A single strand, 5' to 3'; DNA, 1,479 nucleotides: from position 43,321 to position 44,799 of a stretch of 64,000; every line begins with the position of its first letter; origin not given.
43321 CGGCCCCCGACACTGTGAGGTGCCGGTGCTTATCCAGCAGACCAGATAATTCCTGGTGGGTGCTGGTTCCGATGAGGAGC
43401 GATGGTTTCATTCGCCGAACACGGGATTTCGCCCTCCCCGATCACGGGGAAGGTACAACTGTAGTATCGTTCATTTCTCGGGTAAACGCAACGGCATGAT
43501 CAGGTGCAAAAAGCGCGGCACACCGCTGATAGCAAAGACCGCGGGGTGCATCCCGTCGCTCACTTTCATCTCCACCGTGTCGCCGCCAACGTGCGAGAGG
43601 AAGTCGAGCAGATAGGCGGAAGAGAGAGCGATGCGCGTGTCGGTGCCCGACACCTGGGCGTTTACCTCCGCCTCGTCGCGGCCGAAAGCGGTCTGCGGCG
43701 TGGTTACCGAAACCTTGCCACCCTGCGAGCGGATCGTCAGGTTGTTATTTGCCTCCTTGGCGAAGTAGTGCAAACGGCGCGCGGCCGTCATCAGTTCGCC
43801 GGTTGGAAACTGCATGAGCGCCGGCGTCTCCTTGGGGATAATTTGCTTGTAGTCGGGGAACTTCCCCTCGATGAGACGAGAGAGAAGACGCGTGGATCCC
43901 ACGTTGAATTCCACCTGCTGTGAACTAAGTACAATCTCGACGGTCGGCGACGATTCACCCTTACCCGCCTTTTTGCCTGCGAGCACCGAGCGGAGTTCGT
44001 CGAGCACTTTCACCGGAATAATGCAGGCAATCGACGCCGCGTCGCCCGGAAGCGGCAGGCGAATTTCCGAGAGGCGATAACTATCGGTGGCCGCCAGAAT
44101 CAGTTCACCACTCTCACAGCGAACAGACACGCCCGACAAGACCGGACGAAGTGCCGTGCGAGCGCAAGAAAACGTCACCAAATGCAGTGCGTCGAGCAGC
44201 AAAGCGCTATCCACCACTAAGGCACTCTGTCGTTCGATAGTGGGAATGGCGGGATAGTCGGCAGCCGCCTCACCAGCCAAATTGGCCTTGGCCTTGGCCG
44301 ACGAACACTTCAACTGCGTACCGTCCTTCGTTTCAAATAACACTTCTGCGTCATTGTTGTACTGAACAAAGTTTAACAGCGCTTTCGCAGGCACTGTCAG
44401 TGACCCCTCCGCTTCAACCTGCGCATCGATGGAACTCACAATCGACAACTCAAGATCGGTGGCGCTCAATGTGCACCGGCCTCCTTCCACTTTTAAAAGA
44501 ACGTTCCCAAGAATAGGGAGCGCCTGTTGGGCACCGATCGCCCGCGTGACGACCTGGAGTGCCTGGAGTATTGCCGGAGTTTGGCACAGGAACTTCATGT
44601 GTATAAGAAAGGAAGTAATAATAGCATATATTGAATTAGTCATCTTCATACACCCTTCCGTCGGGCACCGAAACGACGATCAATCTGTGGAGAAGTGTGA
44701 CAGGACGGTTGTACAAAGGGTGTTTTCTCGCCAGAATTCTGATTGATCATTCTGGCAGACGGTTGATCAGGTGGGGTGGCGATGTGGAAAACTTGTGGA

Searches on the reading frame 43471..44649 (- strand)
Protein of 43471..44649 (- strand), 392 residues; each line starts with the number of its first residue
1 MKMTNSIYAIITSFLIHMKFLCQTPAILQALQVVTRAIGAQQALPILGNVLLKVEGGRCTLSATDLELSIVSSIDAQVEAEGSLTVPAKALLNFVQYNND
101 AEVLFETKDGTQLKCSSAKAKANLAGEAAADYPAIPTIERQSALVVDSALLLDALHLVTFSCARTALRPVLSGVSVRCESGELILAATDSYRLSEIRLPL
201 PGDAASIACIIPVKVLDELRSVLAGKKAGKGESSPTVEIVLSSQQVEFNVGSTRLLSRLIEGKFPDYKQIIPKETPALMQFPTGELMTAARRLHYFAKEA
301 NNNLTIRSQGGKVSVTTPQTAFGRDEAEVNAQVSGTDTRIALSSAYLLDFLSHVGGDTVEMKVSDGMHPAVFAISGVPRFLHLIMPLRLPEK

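Call 92: search_protein_families(library=pfam, proteins=[window:43471-44649:-], max_evalue=0.001)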
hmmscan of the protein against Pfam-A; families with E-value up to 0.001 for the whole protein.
window:43471-44649:- (392 aa): 3 families
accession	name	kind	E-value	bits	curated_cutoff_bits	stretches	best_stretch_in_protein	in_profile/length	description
PF00712.24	DNA_pol3_beta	-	1.5e-27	96.5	24.4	1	18-136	1-120/120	DNA polymerase III beta subunit, N-terminal domain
PF02767.21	DNA_pol3_beta_2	-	5.2e-26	91.6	27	1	147-266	3-116/116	DNA polymerase III beta subunit, central domain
PF02768.20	DNA_pol3_beta_3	-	4.2e-15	56.1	27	1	268-388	1-121/121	DNA polymerase III beta subunit, C-terminal domain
